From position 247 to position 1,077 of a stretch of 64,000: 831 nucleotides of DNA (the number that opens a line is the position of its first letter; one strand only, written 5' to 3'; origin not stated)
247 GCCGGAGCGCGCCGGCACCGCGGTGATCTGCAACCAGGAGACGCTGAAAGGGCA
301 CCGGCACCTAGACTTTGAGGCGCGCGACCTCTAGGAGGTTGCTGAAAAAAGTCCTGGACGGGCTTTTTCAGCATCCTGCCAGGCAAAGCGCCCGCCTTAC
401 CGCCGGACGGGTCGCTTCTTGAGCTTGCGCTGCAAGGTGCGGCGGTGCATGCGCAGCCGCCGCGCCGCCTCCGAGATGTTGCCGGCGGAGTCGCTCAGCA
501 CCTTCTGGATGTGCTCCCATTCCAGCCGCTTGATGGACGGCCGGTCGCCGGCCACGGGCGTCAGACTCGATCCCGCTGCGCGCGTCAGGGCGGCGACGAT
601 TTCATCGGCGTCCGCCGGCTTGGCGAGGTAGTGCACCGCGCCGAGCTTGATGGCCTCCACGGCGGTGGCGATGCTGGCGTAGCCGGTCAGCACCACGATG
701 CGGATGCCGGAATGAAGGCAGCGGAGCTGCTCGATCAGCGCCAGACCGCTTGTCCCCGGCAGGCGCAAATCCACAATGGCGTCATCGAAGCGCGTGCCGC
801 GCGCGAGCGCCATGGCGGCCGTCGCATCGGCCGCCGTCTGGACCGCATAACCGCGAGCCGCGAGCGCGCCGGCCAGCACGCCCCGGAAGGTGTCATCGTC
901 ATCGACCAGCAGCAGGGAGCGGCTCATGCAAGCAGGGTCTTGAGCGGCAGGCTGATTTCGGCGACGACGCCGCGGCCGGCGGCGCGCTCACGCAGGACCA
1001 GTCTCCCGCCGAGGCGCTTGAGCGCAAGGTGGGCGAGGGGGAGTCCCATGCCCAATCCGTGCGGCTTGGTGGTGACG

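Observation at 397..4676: Candidate redox-regulated two-membrane copper import system: RegBA divergent from a His1 barrel, CopC and CopD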

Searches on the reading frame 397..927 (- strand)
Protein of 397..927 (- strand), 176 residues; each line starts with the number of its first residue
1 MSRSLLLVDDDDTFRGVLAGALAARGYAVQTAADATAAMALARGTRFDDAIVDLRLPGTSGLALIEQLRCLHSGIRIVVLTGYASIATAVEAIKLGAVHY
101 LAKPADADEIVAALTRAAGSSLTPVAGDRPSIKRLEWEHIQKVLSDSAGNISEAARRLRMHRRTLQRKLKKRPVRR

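Call 4: search_protein_families(library=pfam, proteins=[window:397-927:-], max_evalue=0.01)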
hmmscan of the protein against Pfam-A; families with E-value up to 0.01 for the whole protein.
window:397-927:- (176 aa): 5 families
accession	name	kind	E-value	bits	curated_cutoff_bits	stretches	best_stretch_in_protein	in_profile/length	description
PF00072.30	Response_reg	-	2.2e-25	89.4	30.2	1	6-114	2-110/111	Response regulator receiver domain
PF02954.25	HTH_8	-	5e-12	45.8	22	1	133-171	3-41/42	Bacterial regulatory protein, Fis family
PF13556.12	HTH_30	-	3.4e-05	24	27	1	146-171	10-35/59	PucR C-terminal helix-turn-helix domain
PF13551.12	HTH_29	-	0.0074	16.8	28.1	0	145-168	8-32/64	Winged helix-turn helix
PF06322.17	Phage_NinH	-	0.0088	16.4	29.8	0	141-170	9-38/60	Phage NinH protein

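Call 8: search_protein_families(library=ncbifam, proteins=[window:397-927:-], max_evalue=0.01)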
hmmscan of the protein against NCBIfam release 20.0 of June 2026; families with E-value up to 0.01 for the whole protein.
window:397-927:- (176 aa): 101 families (the best 25 are shown)
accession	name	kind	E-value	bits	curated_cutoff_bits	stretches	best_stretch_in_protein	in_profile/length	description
NF033791.1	ActR_PrrA_rreg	equivalog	2.6e-53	180.5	250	1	3-173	2-171/173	ActR/PrrA/RegA family redox response regulator transcription factor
TIGR01818.1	ntrC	equivalog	4.6e-27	94.9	558.6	1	6-122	2-118/463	nitrogen regulation protein NR(I)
NF008469.0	PRK11361.1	equivalog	5.2e-25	88.1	714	1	3-117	5-119/461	acetoacetate metabolism transcriptional regulator AtoC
NF051870.1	NAssimRespRegNtrX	equivalog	1.8e-22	79.9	600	1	4-118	3-119/452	nitrogen assimilation response regulator NtrX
NF007689.0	PRK10365.1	equivalog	2.8e-22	79.1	760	1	5-121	8-124/441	sigma-54-dependent response regulator transcription factor ZraR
NF006900.1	PRK09390.1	equivalog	3.1e-22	79.1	255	1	5-120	7-122/203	response regulator FixJ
NF008176.1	PRK10923.1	equivalog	1.7e-20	73.1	620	1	5-118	6-119/469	nitrogen regulation protein NR(I)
NF011695.0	PRK15115.1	equivalog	2.6e-19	69.3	763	1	4-122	8-126/445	two-component system response regulator GlrR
NF040749.1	tetrathio_RR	equivalog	7.9e-19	68.1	290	1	6-123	3-120/191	tetrathionate respiration response regulator TtrR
NF045505.1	RR_RssB_Pseudo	equivalog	4.4e-18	65.5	700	1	2-110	5-113/394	two-component system response regulator RssB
NF041946.1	LuxO_transreg_Vib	equivalog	8.2e-18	64.4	800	1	21-115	15-109/463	quorum-sensing sigma-54 dependent transcriptional regulator LuxO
NF047793.1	ResRegPgtA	equivalog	3.8e-17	62.2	650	1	3-138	6-134/414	two-component system response regulator PgtA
NF007005.1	PRK09468.1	equivalog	1.2e-16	60.9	331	1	4-115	5-116/237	osmolarity response regulator transcription factor OmpR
TIGR02915.1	PEP_resp_reg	equivalog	1.6e-16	60.2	502.6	1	5-117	1-116/445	PEP-CTERM-box response regulator transcription factor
NF041733.1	resp_reg_CseB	equivalog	2.5e-16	59.7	350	1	4-114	2-111/228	two-component system response regulator CseB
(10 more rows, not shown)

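Call 32: search_solved_structures(query=window:397-927:-, max_evalue=0.00001, show_alignments=3)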
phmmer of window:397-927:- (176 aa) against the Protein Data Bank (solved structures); distinct sequences matched with E-value up to 0.00001: 150 (the best 60 are shown).
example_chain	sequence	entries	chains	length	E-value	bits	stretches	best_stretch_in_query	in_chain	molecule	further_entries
3rqi_A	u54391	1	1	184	4.1e-46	160.3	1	3-176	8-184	Response regulator protein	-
4l4u_A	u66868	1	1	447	9e-19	71.5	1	4-117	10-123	Transcriptional regulator (NtrC family)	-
1dc7_A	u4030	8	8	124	3.2e-18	69.7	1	6-118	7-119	NITROGEN REGULATION PROTEIN | NITROGEN REGULATION PROTEIN NR(I) | NTRC RECEIVER DOMAIN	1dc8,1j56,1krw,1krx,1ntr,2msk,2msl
5m7n_A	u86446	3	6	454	4e-18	69.4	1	2-121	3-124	Nitrogen assimilation regulatory protein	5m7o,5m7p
1zy2_A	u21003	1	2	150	9.3e-17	64.9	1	5-117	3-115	transcriptional regulator NtrC1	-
1d5w_A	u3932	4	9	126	1.6e-16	64.1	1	5-118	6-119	TRANSCRIPTIONAL REGULATORY PROTEIN FIXJ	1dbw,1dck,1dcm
5xso_A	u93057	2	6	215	1.9e-16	63.9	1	5-118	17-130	Response regulator FixJ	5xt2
4d6x_A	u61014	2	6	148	3.9e-16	62.9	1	2-121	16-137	BACTERIAL REGULATORY, FIS FAMILY PROTEIN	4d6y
1ny5_A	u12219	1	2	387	6.9e-16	62.1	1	5-117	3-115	transcriptional regulator (NtrC family)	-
1qkk_A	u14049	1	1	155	9.5e-16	61.6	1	4-118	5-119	C4-DICARBOXYLATE TRANSPORT TRANSCRIPTIONAL REGULATORY PROTEIN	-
1l5y_A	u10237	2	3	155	1e-15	61.5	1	4-118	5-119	C4-DICARBOXYLATE TRANSPORT TRANSCRIPTIONAL REGULATORY PROTEIN DCTD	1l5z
2jvj_A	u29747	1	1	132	3.2e-15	59.9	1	1-114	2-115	Sporulation initiation phosphotransferase F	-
1yio_A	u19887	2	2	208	4.4e-15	59.5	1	5-116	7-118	response regulatory protein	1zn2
1pey_A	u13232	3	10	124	5.2e-15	59.2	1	1-114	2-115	Sporulation initiation phosphotransferase F | SPORULATION RESPONSE REGULATORY PROTEIN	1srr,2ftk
1f51_E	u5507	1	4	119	1.1e-14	58.2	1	4-114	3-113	SPORULATION INITIATION PHOSPHOTRANSFERASE F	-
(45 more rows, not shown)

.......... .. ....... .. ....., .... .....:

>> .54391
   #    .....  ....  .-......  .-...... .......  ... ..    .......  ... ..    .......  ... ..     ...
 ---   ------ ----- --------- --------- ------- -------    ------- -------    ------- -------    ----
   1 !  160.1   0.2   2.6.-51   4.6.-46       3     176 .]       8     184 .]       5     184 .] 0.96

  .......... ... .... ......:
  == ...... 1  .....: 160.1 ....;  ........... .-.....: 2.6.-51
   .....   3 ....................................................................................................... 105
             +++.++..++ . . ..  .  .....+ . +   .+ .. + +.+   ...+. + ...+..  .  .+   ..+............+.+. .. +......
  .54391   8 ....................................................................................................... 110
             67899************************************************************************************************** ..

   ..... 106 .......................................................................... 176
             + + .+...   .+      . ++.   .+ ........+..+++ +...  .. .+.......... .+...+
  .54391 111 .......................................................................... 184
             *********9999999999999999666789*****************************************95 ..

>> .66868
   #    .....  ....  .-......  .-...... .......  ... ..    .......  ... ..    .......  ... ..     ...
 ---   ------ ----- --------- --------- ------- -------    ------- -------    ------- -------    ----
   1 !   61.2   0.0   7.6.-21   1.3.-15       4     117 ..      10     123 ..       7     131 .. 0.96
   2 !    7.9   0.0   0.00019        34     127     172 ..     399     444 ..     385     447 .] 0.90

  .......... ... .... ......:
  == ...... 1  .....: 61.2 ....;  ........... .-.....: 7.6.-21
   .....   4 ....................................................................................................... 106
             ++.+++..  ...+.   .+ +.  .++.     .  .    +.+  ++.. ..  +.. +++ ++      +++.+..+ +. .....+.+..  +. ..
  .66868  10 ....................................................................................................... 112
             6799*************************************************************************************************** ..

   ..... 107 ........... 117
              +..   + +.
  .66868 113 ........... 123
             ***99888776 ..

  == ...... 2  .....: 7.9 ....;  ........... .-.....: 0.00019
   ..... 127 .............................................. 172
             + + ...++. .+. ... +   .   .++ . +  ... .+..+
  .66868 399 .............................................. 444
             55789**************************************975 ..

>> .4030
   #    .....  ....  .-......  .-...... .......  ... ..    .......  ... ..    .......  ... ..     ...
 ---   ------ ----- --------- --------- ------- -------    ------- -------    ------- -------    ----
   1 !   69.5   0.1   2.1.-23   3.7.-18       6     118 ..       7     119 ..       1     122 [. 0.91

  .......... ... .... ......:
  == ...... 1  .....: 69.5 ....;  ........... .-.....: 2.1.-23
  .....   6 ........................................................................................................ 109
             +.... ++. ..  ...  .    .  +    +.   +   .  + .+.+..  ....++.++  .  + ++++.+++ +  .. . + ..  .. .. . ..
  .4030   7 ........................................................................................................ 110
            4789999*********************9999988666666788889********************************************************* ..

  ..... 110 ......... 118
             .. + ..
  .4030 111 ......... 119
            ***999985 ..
